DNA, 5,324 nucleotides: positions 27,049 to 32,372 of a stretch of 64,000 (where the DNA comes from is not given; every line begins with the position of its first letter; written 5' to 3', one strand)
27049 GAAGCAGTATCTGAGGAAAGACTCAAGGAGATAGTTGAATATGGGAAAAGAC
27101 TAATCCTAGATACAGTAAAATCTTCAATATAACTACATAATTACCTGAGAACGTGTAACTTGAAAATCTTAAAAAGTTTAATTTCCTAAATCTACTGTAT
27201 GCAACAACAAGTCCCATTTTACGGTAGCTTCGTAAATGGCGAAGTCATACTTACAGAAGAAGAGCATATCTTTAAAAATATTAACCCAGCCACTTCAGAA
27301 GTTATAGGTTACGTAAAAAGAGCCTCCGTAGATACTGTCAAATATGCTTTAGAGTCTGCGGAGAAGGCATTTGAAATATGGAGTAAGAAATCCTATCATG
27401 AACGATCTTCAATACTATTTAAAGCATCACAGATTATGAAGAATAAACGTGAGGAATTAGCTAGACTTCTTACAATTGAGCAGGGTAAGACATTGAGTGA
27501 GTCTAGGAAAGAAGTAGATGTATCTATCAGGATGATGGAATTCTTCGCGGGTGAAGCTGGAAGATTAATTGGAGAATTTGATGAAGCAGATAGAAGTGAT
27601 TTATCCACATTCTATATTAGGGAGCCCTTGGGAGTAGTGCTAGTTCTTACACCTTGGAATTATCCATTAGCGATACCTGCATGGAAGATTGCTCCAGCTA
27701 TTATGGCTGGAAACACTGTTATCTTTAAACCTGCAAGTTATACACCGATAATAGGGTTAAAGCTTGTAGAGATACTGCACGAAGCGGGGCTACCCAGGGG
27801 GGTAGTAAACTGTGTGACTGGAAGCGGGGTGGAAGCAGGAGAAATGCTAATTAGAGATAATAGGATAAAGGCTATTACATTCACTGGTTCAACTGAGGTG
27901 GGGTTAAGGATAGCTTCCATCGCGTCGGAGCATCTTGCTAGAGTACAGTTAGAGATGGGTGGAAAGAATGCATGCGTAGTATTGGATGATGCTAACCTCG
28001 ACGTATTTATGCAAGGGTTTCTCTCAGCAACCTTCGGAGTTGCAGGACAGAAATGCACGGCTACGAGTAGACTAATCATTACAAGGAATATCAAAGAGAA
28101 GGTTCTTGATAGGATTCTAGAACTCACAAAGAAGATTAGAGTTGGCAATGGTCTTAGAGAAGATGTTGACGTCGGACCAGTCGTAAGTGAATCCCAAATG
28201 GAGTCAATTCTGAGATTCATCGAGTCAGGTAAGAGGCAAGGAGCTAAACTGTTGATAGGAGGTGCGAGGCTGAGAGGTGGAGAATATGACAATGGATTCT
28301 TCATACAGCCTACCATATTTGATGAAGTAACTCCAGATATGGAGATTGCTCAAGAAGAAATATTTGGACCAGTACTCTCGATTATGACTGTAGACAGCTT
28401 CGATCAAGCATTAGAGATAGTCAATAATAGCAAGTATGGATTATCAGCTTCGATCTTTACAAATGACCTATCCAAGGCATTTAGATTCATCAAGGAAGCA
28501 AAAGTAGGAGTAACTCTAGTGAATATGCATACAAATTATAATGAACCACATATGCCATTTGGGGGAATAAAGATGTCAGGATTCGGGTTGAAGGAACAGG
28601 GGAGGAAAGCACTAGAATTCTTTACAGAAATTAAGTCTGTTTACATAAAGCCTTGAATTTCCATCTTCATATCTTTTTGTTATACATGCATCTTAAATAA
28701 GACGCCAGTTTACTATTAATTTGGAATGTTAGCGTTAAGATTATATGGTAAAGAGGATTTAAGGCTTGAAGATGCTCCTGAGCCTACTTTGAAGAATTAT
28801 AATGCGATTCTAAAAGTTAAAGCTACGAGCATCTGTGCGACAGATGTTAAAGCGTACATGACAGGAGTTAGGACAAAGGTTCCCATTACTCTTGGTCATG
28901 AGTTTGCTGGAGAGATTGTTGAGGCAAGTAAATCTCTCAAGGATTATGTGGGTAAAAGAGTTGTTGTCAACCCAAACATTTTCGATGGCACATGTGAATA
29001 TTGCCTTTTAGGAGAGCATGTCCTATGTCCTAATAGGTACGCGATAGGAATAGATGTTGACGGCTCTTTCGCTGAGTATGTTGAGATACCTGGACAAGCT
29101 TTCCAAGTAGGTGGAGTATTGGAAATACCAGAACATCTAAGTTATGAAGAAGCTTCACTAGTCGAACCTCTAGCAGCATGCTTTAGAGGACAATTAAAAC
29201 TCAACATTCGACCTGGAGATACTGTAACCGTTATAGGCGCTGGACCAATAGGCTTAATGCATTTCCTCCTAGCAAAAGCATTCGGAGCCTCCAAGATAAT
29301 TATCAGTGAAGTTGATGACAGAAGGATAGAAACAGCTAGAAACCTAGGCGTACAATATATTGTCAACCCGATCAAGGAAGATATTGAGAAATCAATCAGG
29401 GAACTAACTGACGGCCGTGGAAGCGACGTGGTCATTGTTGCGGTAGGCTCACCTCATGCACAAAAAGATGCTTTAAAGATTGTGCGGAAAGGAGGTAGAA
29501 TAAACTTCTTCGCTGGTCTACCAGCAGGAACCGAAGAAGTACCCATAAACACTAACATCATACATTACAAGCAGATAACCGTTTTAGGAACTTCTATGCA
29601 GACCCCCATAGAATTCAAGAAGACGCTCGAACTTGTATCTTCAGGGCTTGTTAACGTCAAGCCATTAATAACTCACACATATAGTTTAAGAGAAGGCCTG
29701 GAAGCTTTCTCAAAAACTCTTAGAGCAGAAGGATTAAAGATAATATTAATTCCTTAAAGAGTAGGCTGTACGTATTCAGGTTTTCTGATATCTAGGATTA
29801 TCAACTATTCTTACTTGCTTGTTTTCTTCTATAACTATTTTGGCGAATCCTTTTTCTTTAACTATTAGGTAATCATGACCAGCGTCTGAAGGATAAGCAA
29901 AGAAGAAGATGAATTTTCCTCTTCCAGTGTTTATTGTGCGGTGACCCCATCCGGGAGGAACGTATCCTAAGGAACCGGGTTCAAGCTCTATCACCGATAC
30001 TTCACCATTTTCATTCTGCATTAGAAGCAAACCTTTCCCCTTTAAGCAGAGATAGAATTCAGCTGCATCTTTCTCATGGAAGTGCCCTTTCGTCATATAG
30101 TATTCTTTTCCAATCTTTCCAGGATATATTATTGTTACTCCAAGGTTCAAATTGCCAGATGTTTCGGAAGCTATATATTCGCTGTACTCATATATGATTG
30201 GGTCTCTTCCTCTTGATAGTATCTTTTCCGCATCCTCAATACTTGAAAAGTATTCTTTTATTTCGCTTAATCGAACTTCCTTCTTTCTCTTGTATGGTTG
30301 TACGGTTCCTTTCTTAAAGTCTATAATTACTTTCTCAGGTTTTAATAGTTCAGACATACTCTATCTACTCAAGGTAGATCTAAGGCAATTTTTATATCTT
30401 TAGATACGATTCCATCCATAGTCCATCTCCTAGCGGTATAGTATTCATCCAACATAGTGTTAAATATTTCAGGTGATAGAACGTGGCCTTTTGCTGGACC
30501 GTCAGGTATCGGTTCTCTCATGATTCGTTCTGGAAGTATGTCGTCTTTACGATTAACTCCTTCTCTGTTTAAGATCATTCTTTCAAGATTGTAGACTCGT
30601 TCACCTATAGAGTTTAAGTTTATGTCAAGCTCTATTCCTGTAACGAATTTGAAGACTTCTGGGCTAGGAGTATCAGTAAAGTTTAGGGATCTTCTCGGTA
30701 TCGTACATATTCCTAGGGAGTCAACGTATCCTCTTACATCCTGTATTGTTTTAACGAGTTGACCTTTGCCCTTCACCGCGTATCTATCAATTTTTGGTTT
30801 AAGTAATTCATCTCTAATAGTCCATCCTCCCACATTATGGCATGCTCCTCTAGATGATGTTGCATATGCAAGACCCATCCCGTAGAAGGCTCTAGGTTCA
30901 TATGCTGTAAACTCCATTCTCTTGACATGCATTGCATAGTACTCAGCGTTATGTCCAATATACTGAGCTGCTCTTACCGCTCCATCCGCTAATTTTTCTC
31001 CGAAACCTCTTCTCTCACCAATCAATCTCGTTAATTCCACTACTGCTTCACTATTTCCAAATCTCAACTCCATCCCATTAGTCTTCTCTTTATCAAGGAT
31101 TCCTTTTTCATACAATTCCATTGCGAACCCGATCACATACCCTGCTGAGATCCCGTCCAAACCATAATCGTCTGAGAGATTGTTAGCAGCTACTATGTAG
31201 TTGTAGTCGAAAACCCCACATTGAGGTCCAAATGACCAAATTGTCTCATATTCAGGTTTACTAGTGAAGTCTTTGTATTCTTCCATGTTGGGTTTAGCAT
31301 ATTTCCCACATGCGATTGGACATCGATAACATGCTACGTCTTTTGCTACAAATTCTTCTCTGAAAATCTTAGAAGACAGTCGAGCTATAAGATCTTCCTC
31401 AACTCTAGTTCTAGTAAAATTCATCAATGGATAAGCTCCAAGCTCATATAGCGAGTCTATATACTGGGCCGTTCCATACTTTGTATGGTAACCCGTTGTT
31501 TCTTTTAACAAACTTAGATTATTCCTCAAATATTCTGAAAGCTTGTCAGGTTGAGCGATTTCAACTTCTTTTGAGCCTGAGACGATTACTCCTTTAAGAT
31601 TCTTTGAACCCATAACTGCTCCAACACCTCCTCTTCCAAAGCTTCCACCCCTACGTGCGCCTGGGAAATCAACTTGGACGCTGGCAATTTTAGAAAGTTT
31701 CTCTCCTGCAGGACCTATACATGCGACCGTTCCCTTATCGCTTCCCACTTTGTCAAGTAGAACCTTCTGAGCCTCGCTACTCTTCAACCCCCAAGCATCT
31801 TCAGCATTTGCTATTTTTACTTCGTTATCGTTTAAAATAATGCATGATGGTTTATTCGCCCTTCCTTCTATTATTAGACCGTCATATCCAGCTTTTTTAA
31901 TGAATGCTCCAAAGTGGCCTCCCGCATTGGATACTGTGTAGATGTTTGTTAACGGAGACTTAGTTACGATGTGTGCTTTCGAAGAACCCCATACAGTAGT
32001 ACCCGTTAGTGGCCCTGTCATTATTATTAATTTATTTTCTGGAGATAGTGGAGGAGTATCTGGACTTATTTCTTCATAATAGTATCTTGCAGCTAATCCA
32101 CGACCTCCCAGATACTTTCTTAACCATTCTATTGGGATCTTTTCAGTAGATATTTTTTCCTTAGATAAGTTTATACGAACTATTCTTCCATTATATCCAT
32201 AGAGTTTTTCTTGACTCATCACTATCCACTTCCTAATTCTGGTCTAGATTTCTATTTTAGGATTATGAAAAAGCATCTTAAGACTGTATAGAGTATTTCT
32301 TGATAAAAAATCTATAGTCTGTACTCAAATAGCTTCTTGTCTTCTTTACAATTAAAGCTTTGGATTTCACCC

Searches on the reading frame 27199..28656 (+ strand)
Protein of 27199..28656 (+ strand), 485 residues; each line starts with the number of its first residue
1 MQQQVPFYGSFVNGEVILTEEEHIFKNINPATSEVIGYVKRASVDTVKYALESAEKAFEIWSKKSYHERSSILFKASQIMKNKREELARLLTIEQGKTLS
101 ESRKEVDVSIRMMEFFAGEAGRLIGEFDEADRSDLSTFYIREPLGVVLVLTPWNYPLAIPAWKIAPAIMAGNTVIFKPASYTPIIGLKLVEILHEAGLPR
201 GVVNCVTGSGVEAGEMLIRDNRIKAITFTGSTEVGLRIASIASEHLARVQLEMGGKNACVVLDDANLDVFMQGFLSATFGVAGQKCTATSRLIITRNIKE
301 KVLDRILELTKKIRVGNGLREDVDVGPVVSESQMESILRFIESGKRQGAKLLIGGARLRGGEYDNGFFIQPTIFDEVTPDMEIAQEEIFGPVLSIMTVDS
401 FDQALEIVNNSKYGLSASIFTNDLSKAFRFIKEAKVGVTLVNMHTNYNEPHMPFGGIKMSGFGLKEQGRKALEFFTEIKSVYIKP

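Call 33: find_encoding_contigs(protein=window:27199-28656:+, flank=10000, max_places=1)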
Protein window:27199-28656:+ (485 aa): 5 contigs read that carry it; 1 place shown.
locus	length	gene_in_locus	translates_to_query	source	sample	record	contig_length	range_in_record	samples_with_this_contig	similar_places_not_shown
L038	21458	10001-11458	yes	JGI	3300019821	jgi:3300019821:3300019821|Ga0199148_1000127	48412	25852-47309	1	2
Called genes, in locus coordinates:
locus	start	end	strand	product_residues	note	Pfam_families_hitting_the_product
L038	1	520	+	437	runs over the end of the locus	PF00149:Metallophos, PF12850:Metallophos_2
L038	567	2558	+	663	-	PF02463:SMC_N, PF13175:AAA_15, PF13476:AAA_23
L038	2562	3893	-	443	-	PF00083:Sugar_tr, PF07690:MFS_1, PF12832:MFS_1_like, PF07690:MFS_1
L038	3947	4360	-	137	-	-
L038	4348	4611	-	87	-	-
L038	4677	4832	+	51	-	-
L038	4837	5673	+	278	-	PF14528:LAGLIDADG_3 (weak)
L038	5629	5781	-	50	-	-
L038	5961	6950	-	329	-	PF05569:Peptidase_M56 (weak), PF01435:Peptidase_M48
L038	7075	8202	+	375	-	PF01950:FBPase_3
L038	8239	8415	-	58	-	-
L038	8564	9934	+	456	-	PF02878:PGM_PMM_I, PF02879:PGM_PMM_II, PF02880:PGM_PMM_III, PF00408:PGM_PMM_IV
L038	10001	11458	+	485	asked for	PF00171:Aldedh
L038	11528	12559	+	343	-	PF08240:ADH_N, PF16912:Glu_dehyd_C, PF00107:ADH_zinc_N, PF13602:ADH_zinc_N_2 (weak)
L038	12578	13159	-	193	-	PF06560:GPI, PF07883:Cupin_2 (weak), PF00190:Cupin_1 (weak)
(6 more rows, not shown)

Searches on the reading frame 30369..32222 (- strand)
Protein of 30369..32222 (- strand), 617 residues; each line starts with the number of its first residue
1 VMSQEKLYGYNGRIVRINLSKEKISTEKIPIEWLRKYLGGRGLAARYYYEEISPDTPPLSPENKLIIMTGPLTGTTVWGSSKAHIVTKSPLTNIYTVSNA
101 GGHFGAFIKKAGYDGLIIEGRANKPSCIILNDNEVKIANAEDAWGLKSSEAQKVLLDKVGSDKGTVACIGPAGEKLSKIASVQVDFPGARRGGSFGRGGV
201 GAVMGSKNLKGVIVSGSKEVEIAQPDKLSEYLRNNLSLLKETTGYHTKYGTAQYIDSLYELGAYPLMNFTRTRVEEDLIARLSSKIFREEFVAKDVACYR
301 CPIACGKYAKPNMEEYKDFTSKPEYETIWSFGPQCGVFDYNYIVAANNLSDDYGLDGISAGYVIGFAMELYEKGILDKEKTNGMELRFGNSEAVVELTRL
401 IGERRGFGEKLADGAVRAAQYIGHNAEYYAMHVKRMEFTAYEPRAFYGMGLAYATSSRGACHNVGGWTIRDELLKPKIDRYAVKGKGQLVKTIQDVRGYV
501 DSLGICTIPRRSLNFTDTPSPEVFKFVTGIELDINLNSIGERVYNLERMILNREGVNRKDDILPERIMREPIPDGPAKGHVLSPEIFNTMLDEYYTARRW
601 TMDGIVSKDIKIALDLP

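Call 32: find_encoding_contigs(protein=window:30369-32222:-, flank=10000, max_places=1)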
Protein window:30369-32222:- (617 aa): no gene with exactly this product is on record in the collection.
